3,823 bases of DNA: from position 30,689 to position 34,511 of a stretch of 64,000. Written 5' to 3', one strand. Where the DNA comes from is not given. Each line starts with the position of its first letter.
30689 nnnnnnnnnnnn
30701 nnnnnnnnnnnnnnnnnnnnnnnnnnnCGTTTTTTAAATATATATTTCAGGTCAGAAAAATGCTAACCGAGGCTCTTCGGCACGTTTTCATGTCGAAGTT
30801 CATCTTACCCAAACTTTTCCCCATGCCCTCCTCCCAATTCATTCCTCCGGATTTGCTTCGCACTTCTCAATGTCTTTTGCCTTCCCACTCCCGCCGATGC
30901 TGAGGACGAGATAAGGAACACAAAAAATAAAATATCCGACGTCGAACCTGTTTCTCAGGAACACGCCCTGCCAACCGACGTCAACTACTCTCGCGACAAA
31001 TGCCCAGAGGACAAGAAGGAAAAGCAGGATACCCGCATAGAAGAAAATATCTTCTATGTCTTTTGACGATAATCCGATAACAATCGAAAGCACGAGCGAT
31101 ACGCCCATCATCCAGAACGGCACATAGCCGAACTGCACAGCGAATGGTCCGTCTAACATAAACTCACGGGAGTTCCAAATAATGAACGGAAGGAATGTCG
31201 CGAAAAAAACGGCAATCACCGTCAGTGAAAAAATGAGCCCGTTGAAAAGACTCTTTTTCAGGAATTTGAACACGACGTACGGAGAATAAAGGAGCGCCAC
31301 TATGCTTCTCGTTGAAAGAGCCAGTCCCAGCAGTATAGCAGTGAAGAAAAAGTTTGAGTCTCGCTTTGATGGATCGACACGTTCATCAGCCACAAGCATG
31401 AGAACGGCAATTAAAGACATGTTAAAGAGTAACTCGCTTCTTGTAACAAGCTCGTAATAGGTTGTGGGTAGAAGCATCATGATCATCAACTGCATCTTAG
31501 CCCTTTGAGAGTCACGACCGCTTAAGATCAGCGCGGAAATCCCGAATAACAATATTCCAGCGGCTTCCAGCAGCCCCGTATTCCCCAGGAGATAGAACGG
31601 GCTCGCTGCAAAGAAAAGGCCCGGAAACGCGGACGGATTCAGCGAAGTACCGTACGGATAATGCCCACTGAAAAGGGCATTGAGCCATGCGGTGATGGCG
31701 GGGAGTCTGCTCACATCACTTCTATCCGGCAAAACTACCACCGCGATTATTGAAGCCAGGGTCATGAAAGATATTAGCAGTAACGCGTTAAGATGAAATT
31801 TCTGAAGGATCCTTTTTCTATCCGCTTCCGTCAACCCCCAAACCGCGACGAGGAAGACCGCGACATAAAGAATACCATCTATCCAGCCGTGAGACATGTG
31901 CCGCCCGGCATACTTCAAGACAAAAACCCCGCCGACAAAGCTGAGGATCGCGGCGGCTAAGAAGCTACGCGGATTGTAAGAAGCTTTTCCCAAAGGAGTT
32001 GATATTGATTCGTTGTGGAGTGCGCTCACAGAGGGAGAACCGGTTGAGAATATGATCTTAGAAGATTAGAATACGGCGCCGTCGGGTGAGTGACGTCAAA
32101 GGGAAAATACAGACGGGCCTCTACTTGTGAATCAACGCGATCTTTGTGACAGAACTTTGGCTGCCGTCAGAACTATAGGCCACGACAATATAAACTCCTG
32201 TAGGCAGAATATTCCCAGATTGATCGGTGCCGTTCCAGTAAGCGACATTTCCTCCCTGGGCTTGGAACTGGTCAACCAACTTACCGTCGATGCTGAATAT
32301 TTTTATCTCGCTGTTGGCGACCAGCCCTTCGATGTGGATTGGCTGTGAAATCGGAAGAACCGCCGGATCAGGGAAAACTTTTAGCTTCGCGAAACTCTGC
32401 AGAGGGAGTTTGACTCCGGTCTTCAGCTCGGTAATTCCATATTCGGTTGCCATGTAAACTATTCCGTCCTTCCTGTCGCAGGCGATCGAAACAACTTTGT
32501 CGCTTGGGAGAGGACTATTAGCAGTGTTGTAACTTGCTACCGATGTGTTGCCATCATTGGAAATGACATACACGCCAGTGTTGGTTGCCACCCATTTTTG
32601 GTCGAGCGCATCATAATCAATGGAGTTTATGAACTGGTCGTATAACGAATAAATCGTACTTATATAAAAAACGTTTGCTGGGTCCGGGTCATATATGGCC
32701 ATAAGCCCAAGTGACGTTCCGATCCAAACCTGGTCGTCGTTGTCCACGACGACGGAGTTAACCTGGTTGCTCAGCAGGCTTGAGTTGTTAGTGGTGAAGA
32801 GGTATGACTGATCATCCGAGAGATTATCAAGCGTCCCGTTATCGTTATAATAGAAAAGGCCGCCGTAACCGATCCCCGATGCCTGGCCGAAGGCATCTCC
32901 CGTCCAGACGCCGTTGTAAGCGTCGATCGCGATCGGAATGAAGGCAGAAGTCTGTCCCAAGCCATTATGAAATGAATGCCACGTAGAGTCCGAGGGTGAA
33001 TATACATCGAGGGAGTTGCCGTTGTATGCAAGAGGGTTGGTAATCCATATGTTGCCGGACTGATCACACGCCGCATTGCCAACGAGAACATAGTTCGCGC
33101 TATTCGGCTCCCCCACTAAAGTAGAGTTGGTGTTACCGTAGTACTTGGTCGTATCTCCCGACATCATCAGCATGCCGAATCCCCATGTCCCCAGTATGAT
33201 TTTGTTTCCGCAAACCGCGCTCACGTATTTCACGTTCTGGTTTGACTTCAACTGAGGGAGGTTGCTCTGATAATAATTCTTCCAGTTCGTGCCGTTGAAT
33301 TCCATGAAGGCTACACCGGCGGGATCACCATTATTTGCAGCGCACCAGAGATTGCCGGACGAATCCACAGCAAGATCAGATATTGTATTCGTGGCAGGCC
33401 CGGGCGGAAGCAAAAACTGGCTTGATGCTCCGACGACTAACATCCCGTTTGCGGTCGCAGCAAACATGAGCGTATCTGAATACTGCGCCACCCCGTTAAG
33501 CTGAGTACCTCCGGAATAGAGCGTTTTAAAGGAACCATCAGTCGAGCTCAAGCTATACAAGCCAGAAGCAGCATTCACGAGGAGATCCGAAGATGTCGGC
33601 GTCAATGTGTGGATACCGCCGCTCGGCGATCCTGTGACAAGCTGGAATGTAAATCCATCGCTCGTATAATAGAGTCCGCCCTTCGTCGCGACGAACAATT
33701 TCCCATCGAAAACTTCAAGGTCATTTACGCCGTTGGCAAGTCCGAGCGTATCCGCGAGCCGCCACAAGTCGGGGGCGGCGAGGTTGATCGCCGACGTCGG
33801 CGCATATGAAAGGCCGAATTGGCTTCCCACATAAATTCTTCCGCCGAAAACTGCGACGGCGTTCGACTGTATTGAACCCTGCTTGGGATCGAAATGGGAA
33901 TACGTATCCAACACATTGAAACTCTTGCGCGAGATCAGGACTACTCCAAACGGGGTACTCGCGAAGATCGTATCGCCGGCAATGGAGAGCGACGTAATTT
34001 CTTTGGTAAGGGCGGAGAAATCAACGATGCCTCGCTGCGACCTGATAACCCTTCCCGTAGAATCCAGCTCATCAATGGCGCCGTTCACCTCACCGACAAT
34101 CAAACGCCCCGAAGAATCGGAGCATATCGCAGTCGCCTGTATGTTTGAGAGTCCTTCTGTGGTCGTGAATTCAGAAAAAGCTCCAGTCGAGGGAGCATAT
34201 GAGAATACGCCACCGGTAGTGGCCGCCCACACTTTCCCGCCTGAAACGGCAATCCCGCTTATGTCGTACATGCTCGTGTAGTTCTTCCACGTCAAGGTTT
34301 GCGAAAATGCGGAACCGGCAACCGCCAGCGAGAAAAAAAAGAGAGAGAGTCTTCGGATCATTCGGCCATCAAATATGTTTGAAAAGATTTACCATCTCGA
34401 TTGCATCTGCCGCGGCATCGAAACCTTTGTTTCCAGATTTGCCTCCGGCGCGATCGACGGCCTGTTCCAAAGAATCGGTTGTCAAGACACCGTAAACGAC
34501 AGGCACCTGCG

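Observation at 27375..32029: Candidate amino-lipid/sphingolipid locus: polytopic membrane protein, serine-palmitoyltransferase-like synthase, GNAT-like acyltransferase and BCAT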

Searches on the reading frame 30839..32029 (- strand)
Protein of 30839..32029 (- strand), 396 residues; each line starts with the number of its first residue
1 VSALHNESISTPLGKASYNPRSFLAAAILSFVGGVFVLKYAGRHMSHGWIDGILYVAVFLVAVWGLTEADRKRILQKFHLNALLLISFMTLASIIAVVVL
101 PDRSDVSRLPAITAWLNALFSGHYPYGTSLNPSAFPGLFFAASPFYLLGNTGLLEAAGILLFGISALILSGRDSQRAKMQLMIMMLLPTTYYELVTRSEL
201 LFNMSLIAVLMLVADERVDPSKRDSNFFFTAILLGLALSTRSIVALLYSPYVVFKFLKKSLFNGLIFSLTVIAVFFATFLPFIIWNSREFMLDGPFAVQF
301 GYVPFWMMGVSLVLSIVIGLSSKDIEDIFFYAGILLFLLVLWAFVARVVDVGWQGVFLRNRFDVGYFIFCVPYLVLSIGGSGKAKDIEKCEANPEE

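Call 3: search_protein_families(library=pfam, proteins=[window:30839-32029:-], max_evalue=0.01)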
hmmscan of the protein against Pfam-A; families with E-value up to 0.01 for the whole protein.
window:30839-32029:- (396 aa): 0 families

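Call 4: search_protein_families(library=ncbifam, proteins=[window:30839-32029:-], max_evalue=0.01)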
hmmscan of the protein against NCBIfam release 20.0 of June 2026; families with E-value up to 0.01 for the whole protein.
window:30839-32029:- (396 aa): 0 families

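Call 25: find_homologous_proteins(query=window:30839-32029:-)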
Query window:30839-32029:- (396 aa): 17 proteins with E <= 0.001 among 8000 candidates.
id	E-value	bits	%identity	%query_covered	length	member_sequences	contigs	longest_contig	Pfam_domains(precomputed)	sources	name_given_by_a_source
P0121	3.5e-253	858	100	100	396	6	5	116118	-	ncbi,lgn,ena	-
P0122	3.8e-109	384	51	94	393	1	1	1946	-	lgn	-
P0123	2.0e-105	371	49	92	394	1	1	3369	-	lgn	-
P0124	2.0e-96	342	47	94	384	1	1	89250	-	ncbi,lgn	-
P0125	7.6e-94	333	46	94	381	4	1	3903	-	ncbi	-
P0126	4.9e-86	307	51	70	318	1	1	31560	-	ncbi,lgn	-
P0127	3.0e-79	285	53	67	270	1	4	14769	-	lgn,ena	-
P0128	3.8e-74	268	41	93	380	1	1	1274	-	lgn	-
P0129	3.9e-72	262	41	93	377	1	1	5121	-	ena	-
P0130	2.1e-71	259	41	91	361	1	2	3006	-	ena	-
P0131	7.9e-64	234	38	95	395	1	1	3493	-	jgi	jgi:hypothetical protein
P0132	1.4e-63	234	38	92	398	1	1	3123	-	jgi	jgi:hypothetical protein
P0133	1.4e-54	204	35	91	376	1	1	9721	-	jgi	-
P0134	7.5e-53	198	35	91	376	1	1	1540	-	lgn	-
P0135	7.1e-25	106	29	91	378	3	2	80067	-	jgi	-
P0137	2.0e-13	68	23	88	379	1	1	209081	-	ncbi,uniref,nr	ncbi:hypothetical protein [Paenimyroides viscosum]|uniref:Glycosyltransferase RgtA/B/C/D-like domain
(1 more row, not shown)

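Call 29: find_encoding_contigs(protein=P0121, flank=10000, max_places=2)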
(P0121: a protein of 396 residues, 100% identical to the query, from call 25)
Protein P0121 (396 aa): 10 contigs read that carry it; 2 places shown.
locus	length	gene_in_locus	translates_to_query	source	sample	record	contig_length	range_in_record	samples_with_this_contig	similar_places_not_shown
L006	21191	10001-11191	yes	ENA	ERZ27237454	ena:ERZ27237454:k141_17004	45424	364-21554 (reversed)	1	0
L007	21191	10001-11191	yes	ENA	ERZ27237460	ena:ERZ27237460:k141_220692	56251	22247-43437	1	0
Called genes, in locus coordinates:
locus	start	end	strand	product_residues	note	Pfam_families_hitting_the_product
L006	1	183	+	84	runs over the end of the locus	-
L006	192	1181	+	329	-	PF04389:Peptidase_M28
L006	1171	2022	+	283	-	PF06325:PrmA, PF01135:PCMT (weak), PF02475:TRM5-TYW2_MTfase (weak), PF05175:MTS (weak), PF13489:Methyltransf_23 (faint), PF13649:Methyltransf_25, PF13847:Methyltransf_31, PF08241:Methyltransf_11 (weak)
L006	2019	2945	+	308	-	PF02541:Ppx-GppA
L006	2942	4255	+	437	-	PF22458:RsmF-B_ferredox (weak), PF01189:Methyltr_RsmB-F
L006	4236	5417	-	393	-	PF00266:Aminotran_5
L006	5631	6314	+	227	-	PF00027:cNMP_binding, PF13545:HTH_Crp_2, PF00325:Crp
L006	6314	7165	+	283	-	PF02811:PHP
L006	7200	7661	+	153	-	PF00885:DMRL_synthase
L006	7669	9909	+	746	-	PF08450:SGL (faint), PF07494:Reg_prop (faint), PF21544:PorZ_N_b_propeller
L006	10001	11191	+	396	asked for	-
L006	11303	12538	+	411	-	PF00155:Aminotran_1_2, PF01053:Cys_Met_Meta_PP, PF01212:Beta_elim_lyase (weak)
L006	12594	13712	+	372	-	PF00583:Acetyltransf_1 (faint)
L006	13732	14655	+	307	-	PF01063:Aminotran_4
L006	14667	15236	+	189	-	PF00027:cNMP_binding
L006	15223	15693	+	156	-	PF00582:Usp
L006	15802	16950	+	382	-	PF08534:Redoxin, PF00578:AhpC-TSA, PF13905:Thioredoxin_8, PF17991:Thioredoxin_10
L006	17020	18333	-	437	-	PF00072:Response_reg, PF00158:Sigma54_activat, PF14532:Sigma54_activ_2, PF00004:AAA (weak), PF07728:AAA_5, PF25601:AAA_lid_14, PF02954:HTH_8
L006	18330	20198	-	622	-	PF00672:HAMP, PF00989:PAS, PF08448:PAS_4, PF13426:PAS_9 (faint), PF00512:HisKA, PF02518:HATPase_c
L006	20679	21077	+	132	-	-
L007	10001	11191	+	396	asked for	-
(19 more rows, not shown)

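Call 30: find_encoding_contigs(protein=P0124, flank=10000, max_places=1)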
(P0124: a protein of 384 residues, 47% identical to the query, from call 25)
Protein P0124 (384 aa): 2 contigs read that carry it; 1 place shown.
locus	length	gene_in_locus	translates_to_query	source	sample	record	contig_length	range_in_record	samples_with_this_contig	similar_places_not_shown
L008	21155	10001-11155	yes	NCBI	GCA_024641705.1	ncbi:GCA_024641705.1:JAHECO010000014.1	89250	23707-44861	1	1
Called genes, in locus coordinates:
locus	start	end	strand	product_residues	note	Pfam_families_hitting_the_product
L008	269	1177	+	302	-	PF04389:Peptidase_M28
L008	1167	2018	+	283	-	PF06325:PrmA, PF02475:TRM5-TYW2_MTfase, PF05175:MTS, PF13489:Methyltransf_23 (weak), PF12847:Methyltransf_18 (weak), PF13649:Methyltransf_25, PF13847:Methyltransf_31, PF08241:Methyltransf_11 (weak)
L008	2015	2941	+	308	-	PF02541:Ppx-GppA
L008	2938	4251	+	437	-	PF22458:RsmF-B_ferredox (faint), PF01189:Methyltr_RsmB-F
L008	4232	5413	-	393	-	PF00266:Aminotran_5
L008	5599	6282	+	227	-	PF00027:cNMP_binding, PF13545:HTH_Crp_2, PF00325:Crp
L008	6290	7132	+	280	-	PF02811:PHP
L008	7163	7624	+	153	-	PF00885:DMRL_synthase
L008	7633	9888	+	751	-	PF07494:Reg_prop (faint), PF21544:PorZ_N_b_propeller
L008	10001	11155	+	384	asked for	-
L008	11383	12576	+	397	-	PF00155:Aminotran_1_2, PF01053:Cys_Met_Meta_PP, PF01212:Beta_elim_lyase (weak)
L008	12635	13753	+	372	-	PF00583:Acetyltransf_1 (faint)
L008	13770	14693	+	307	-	PF01063:Aminotran_4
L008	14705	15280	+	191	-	PF00027:cNMP_binding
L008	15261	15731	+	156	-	PF00582:Usp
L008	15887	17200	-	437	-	PF00072:Response_reg, PF00158:Sigma54_activat, PF14532:Sigma54_activ_2, PF00004:AAA (weak), PF07728:AAA_5, PF25601:AAA_lid_14, PF02954:HTH_8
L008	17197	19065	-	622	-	PF00672:HAMP, PF00989:PAS, PF08448:PAS_4, PF13426:PAS_9 (weak), PF00512:HisKA, PF02518:HATPase_c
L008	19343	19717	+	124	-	-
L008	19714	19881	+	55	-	-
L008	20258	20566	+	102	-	-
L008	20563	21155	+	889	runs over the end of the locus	PF02085:Cytochrom_CIII (faint), PF09699:Paired_CXXCH_1 (faint), PF14522:Cytochrome_C7 (faint), PF14537:Cytochrom_c3_2 (faint), PF22113:Mtrc-MtrF_II-IV_dom (faint), PF01292:Ni_hydr_CYTB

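Call 35: find_encoding_contigs(protein=P0135, flank=8000, max_places=1)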
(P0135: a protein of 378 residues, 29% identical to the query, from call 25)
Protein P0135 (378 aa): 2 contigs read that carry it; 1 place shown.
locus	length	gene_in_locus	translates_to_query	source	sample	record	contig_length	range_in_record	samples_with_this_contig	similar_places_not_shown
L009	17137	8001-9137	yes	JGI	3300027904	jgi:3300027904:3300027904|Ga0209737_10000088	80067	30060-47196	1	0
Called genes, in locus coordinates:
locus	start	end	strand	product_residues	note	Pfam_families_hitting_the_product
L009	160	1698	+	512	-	PF12072:RNase_Y_N, PF00013:KH_1 (weak), PF08668:HDOD (faint), PF01966:HD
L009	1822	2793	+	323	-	PF01073:3Beta_HSD, PF01370:Epimerase, PF02719:Polysacc_synt_2, PF04321:RmlD_sub_bind (weak), PF05368:NmrA, PF07993:NAD_binding_4 (faint), PF13460:NAD_binding_10, PF16363:GDP_Man_Dehyd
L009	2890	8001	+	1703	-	PF18962:Por_Secre_tail (faint), PF13860:FlgD_ig (faint), PF01364:Peptidase_C25, PF14524:Wzt_C (faint)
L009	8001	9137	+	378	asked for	-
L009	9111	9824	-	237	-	PF00535:Glycos_transf_2, PF10111:Glyco_tranf_2_2, PF13641:Glyco_tranf_2_3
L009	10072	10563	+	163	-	PF03692:CxxCxxCC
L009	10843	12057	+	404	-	PF00202:Aminotran_3, PF00155:Aminotran_1_2 (weak)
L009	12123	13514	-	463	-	-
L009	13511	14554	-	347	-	PF02086:MethyltransfD12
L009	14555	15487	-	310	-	PF02086:MethyltransfD12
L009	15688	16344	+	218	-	PF08207:EFP_N, PF01132:EFP, PF09285:Elong-fact-P_C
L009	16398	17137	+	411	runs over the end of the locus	PF07228:SpoIIE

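Call 36: find_encoding_contigs(protein=P0137, flank=8000, max_places=1)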
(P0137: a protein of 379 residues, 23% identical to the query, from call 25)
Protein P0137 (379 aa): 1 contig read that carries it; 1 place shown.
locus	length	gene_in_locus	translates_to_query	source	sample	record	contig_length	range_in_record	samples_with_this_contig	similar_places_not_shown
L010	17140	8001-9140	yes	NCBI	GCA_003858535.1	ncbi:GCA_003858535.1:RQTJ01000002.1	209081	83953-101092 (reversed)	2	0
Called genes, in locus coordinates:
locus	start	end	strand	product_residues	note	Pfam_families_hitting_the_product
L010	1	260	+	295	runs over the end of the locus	PF02678:Pirin, PF05726:Pirin_C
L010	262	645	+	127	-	PF02566:OsmC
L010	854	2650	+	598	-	PF00009:GTP_EFTU, PF03144:GTP_EFTU_D2, PF14492:EFG_III (faint), PF00679:EFG_C, PF06421:LepA_C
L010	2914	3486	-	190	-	PF04264:YceI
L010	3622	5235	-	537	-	PF01293:PEPCK_ATP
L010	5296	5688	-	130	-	PF04241:DUF423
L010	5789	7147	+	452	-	PF03435:Sacchrp_dh_NADP, PF16653:Sacchrp_dh_C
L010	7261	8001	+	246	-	PF00535:Glycos_transf_2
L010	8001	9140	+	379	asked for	-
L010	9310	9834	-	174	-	PF00578:AhpC-TSA, PF08534:Redoxin, PF00085:Thioredoxin (weak), PF13905:Thioredoxin_8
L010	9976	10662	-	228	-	-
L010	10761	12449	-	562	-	PF13555:AAA_29 (faint), PF00005:ABC_tran, PF02463:SMC_N (weak), PF13401:AAA_22 (faint), PF13304:AAA_21 (faint), PF08352:oligo_HPY (weak), PF00005:ABC_tran, PF02463:SMC_N (weak)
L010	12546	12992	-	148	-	PF02566:OsmC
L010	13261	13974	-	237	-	PF03104:DNA_pol_B_exo1 (weak), PF10108:DNA_pol_B_exo2, PF13482:RNase_H_2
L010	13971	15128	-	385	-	PF00144:Beta-lactamase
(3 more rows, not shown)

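Call 77: search_protein_families(library=pfam, alignment_id=A2, max_evalue=1)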
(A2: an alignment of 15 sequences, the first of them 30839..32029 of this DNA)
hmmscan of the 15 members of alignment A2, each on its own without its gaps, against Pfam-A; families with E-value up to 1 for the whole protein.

A. member 1, window:30839-32029:- (396 aa): 0 families

B. families by the number of members that match (of 15 scanned): 4 families
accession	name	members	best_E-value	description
PF07274.17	DUF1440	3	0.048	Protein of unknown function (DUF1440)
PF20386.3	DUF6681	1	0.23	Family of unknown function (DUF6681)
PF24432.1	DUF7555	1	0.49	Family of unknown function (DUF7555)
PF06947.17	DUF1290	1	0.74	Protein of unknown function (DUF1290)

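Call 83: predict_structure(alignment_id=A2)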
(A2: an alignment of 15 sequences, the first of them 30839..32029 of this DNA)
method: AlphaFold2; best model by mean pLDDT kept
length: 396 residues; sequences in the alignment: 15
mean_pLDDT: 81.4   pTM: 0.83
mean pLDDT of the five models: 81.4, 81.1, 80.5, 79.6, 74.7
residues with pLDDT >= 90: 164; 70-90: 162; 50-70: 36; < 50: 34
segments of 3 or more residues with pLDDT < 50: 1-17, 381-396
pLDDT, mean of each block of 10 residues (from residue 1): 33 45 93 89 73 91 82 59 82 83 60 87 80 77 89 89 91 81 90 83 94 93 94 92 89 90 95 94 90 78 82 93 91 94 88 74 83 88 42 40
secondary structure, 60 per line:
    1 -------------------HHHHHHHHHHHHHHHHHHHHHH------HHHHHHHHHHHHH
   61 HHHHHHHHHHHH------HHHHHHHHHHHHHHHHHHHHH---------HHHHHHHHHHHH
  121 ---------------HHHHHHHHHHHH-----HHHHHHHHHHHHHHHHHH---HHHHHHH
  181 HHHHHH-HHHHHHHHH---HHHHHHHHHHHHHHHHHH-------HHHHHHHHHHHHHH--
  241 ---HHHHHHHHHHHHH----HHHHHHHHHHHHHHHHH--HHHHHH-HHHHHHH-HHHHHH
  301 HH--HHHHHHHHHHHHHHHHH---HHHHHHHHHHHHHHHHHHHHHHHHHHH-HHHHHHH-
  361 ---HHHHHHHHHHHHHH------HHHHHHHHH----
elements in order: H20-41 H48-72 H79-99 H109-120 H136-147 H153-170 H174-186 H188-196 H200-217 H225-238 H244-256 H261-277 H280-285 H287-293 H295-302 H305-321 H325-351 H353-359 H364-377 H384-392

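Call 85: fold_search(model_id=the predicted structure, library=pdb)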
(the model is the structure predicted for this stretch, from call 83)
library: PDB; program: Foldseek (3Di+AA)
matches with E <= 10: 530; with E <= 0.001: 0
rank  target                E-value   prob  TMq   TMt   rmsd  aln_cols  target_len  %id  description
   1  7w72_U                1.4e-03  1.00  0.41  0.39   8.3       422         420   13  Structure of a human glycosylphosphatidylinositol (GPI) transamidase (released 2022-02-16)
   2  8imx_U                1.8e-03  1.00  0.40  0.39   9.2       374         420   17  Cryo-EM structure of GPI-T with a chimeric GPI-anchored protein (released 2023-08-16)
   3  9wno_A                1.1e-02  1.00  0.48  0.47   8.2       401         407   12  Cryo-EM structure of Candida glabrata GPI mannosyltransferase I bound to Dol-P-Man (released 2025-12-03)
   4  9s6r_A                2.6e-02  1.00  0.40  0.41  10.6       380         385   12  Ternary cryo-EM structure of yeast ALG3 with Dol25-PP-GlcNAc2Man5, Dol25-P-Man, and Fab (released 2026-03-18)
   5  3waj                  4.6e-02  0.99  0.39  0.22  13.4       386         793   12  Crystal structure of the Archaeoglobus fulgidus oligosaccharyltransferase (O29867_ARCFU) complex with Zn and sulfate (released 2013-10-30)
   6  8age_A                9.4e-02  0.99  0.39  0.26  12.9       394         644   11  Structure of yeast oligosaccharylransferase complex with acceptor peptide bound (released 2022-12-07)
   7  9dm7_A                9.8e-02  0.93  0.32  0.34  15.6       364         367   15  mannosyltransferase PimE in complex with Fab_E6 (released 2025-06-25)
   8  6ezn_F                1.2e-01  0.84  0.33  0.22  15.3       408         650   12  Cryo-EM structure of the yeast oligosaccharyltransferase (OST) complex (released 2018-01-17)
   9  6ftg_5                1.2e-01  0.92  0.35  0.24  16.1       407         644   11  Subtomogram average of OST-containing ribosome-translocon complexes from canine rough microsomal membranes (released 2018-03-21)
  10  9dm5                  1.3e-01  0.97  0.39  0.40  11.9       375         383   15  Product-Bound mannosyltransferase PimE (released 2025-06-25)
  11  6s7o_A                1.4e-01  0.94  0.38  0.25  17.1       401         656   13  Cryo-EM structure of human oligosaccharyltransferase complex OST-A (released 2019-12-18)
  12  7t9n_R                1.7e-01  0.33  0.15  0.12  18.9       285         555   14  M22 Agonist Autoantibody bound to Human Thyrotropin receptor in complex with miniGs399 (composite structure) (released 2022-08-03)
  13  7oci_F                1.8e-01  0.77  0.32  0.22  16.4       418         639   15  Cryo-EM structure of yeast Ost6p containing oligosaccharyltransferase complex (released 2022-02-16)
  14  8agb_A                1.9e-01  0.96  0.40  0.27  10.9       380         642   12  Structure of yeast oligosaccharylransferase complex with lipid-linked oligosaccharide bound (released 2022-12-07)
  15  6s7t_A                2.0e-01  0.93  0.39  0.24  13.6       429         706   12  Cryo-EM structure of human oligosaccharyltransferase complex OST-B (released 2019-12-18)
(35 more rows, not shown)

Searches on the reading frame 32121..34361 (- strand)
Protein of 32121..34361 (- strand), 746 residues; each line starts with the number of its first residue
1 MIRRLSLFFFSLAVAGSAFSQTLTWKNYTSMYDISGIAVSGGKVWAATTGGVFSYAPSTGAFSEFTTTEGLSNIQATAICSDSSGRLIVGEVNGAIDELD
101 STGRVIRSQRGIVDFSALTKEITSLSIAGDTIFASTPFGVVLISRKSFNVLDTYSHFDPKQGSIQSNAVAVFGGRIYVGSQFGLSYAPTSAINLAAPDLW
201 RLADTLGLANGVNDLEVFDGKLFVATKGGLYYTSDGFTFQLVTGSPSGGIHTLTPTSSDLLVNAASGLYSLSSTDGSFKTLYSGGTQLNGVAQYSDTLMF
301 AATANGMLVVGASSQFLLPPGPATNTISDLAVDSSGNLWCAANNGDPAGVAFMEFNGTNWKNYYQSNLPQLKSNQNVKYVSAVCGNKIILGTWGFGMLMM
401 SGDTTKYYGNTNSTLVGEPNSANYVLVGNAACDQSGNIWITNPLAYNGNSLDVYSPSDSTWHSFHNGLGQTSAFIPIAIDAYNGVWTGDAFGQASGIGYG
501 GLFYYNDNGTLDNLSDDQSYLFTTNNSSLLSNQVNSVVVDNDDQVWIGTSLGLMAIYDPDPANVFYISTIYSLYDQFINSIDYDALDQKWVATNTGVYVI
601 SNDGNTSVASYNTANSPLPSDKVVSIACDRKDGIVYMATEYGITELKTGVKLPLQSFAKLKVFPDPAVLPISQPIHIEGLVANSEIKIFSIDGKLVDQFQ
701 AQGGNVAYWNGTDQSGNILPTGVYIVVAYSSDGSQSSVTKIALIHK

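Call 3: search_protein_families(library=pfam, proteins=[window:32121-34361:-], max_evalue=0.01)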
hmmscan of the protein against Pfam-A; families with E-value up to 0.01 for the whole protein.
window:32121-34361:- (746 aa): 5 families
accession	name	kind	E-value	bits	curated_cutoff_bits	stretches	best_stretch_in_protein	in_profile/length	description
PF21544.3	PorZ_N_b_propeller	-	1.8e-20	74.2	27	1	44-201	1-154/154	TSS9, PorZ, N-terminal beta-propeller domain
PF07494.17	Reg_prop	-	6.4e-11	41.5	20.4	1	528-550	1-23/24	Two component regulator propeller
PF08450.18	SGL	-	1.8e-06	28.2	26.3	0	37-111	46-123/246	SMP-30/Gluconolactonase/LRE-like region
PF13860.13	FlgD_ig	-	0.00023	21.5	27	1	682-733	23-78/79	FlgD Ig-like domain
PF13585.12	CHU_C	-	0.0025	18.3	27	1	678-731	21-73/86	CHU_C Type IX secretion signal domain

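Call 4: search_protein_families(library=ncbifam, proteins=[window:32121-34361:-], max_evalue=0.01)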
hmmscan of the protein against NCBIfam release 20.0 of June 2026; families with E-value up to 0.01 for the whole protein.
window:32121-34361:- (746 aa): 4 families
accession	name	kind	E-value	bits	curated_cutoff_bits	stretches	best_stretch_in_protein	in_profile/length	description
NF052228.1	T9SS_PorZ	equivalog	1.7e-104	350.8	260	1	4-744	4-756/757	type IX secretion system anionic LPS delivery protein PorZ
NF045728.1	glycosyl_F510_1955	equivalog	2e-05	24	175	0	200-277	127-208/246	F510_1955 family glycosylhydrolase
TIGR04183.1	Por_Secre_tail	domain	0.00089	19.2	23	1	679-736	16-66/72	T9SS type A sorting domain-containing protein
NF009453.0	PRK12813.1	equivalog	0.0015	18.2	264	1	688-740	130-183/223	flagellar basal body rod modification protein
